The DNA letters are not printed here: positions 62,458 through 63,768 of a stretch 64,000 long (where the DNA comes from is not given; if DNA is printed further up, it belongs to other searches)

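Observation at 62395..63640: Inverted integron architecture: intI is co-oriented with the cassettes and attI lies 3' of intI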

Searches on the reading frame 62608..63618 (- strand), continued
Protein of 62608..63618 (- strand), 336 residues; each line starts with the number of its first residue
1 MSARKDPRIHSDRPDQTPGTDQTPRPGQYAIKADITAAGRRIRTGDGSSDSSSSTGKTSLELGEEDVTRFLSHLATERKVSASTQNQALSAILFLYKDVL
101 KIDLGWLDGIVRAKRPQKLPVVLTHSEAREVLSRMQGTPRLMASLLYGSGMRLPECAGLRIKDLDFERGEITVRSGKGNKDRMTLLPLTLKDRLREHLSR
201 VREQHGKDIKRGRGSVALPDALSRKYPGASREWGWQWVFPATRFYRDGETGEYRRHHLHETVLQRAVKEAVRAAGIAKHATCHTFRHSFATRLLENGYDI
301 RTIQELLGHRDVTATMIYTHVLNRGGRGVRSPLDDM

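Call 31: find_related_loci(query=A5, collection=genome_contigs, flank=6000)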
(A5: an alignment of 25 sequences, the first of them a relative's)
Query A5 (355 aa) in genome_contigs; peptide patterns used: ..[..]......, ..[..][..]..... (x = any residue, [..] = any of these).
600 stretches matched a pattern (row limit reached: there are more); 599 encode a relative of the query (tblastn E <= 1e-3); the best 80 are kept; 80 distinct loci.
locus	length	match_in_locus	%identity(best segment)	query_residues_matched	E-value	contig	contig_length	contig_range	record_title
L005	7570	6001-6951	73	37-353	7e-153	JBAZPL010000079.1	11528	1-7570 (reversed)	MAG: Candidatus Krumholzibacteriia bacterium isolate SO_2017_SWC_29 scaffold_4886_c1_LP-4_2017, whole genome shotgun seq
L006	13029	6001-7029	67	6-353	1e-151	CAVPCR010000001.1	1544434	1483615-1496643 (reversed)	MAG: Candidatus Eisenbacteria bacterium isolate MFD00032.bin.2.41 genome assembly, contig: contig_15888, whole genome sh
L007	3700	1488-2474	67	31-353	8e-153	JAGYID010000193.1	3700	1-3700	MAG: Acidobacteria bacterium isolate CR_Sed_300A_bin.1 scaffold_14072, whole genome shotgun sequence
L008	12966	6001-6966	70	32-353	3e-145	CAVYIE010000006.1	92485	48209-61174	MAG: Candidatus Eisenbacteria bacterium isolate MFD05684.bin.1.2 genome assembly, contig: contig_36595, whole genome sho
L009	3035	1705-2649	68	39-353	2e-151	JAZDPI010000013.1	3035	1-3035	MAG: Candidatus Eisenbacteria bacterium isolate MEGAHIT-group-0.827 k141_11763722, whole genome shotgun sequence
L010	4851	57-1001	67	41-355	3e-139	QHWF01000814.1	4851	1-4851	MAG: Acidobacteria bacterium isolate gp6 AA50 14_1009_16_40cm_scaffold_182584_curated, whole genome shotgun sequence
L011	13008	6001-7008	62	18-355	3e-135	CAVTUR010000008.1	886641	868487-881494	MAG: Blastocatellia bacterium isolate MFD04944.bin.3.75 genome assembly, contig: contig_20487, whole genome shotgun sequ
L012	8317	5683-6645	65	31-354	2e-133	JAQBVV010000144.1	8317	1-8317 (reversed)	MAG: Acidobacteria bacterium isolate casp150-mb.205 NODE_21532_length_8317_cov_0.087978, whole genome shotgun sequence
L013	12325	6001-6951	62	39-355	2e-131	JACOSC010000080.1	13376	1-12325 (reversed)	MAG: Acidobacteria bacterium isolate NC_groundwater_8_Pr7_B-0.1um_54_23 FFV18_Bp1_scaffold_86691, whole genome shotgun s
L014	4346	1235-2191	63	37-355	7e-134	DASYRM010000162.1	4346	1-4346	MAG TPA_asm: Vicinamibacterales bacterium isolate SMAG_U4511 k141_2794799, whole genome shotgun sequence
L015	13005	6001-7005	59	22-355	6e-131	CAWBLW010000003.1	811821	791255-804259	MAG: uncultured Acidobacteriota bacterium isolate MFD02416.bin.1.208 genome assembly, contig: contig_14733, whole genome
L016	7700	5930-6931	62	22-355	1e-129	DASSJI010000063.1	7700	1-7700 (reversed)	MAG TPA_asm: Vicinamibacteria bacterium isolate SMAG_U1111 k141_1206291, whole genome shotgun sequence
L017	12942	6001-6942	64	40-353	1e-129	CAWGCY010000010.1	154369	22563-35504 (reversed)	MAG: Thermoanaerobaculia bacterium isolate MFD05942.bin.1.16 genome assembly, contig: contig_95788, whole genome shotgun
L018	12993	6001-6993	61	26-355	1e-129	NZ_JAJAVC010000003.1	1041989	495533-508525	Methylobacillus arboreus strain VKM B-2590 platanus_K_21_77_3, whole genome shotgun sequence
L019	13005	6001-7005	61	22-353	1e-129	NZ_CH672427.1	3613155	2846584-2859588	Nitrococcus mobilis Nb-231 scf_1099646003885, whole genome shotgun sequence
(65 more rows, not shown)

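Call 33: search_solved_structures(query=window:62608-63450:-, show_alignments=1, max_evalue=1e-10)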
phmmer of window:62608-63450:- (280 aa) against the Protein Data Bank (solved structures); distinct sequences matched with E-value up to 1e-10: 8.
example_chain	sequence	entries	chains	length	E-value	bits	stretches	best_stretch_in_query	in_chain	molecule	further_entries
2a3v_A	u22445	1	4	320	5.6e-76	258.7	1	6-278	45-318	site-specific recombinase IntI4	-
5hxy_A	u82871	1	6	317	2.9e-31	112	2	5-131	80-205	Tyrosine recombinase XerA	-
4a8e_A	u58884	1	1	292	4.1e-29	105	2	10-143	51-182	PROBABLE TYROSINE RECOMBINASE XERC-LIKE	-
1a0p_A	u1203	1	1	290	2.4e-18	69.6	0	206-267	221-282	SITE-SPECIFIC RECOMBINASE XERD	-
5dcf_A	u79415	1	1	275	4.6e-17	65.4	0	206-268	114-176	Tyrosine recombinase XerD,DNA translocase FtsK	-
9i5v_14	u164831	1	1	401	1e-13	54.5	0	211-265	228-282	Ribosome-associated translation inhibitor RaiA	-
5vfz_A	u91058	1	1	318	2.6e-13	53.2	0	195-268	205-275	Gp33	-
5jjv_A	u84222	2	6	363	2e-12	50.3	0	202-265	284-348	Tyrosine recombinase XerH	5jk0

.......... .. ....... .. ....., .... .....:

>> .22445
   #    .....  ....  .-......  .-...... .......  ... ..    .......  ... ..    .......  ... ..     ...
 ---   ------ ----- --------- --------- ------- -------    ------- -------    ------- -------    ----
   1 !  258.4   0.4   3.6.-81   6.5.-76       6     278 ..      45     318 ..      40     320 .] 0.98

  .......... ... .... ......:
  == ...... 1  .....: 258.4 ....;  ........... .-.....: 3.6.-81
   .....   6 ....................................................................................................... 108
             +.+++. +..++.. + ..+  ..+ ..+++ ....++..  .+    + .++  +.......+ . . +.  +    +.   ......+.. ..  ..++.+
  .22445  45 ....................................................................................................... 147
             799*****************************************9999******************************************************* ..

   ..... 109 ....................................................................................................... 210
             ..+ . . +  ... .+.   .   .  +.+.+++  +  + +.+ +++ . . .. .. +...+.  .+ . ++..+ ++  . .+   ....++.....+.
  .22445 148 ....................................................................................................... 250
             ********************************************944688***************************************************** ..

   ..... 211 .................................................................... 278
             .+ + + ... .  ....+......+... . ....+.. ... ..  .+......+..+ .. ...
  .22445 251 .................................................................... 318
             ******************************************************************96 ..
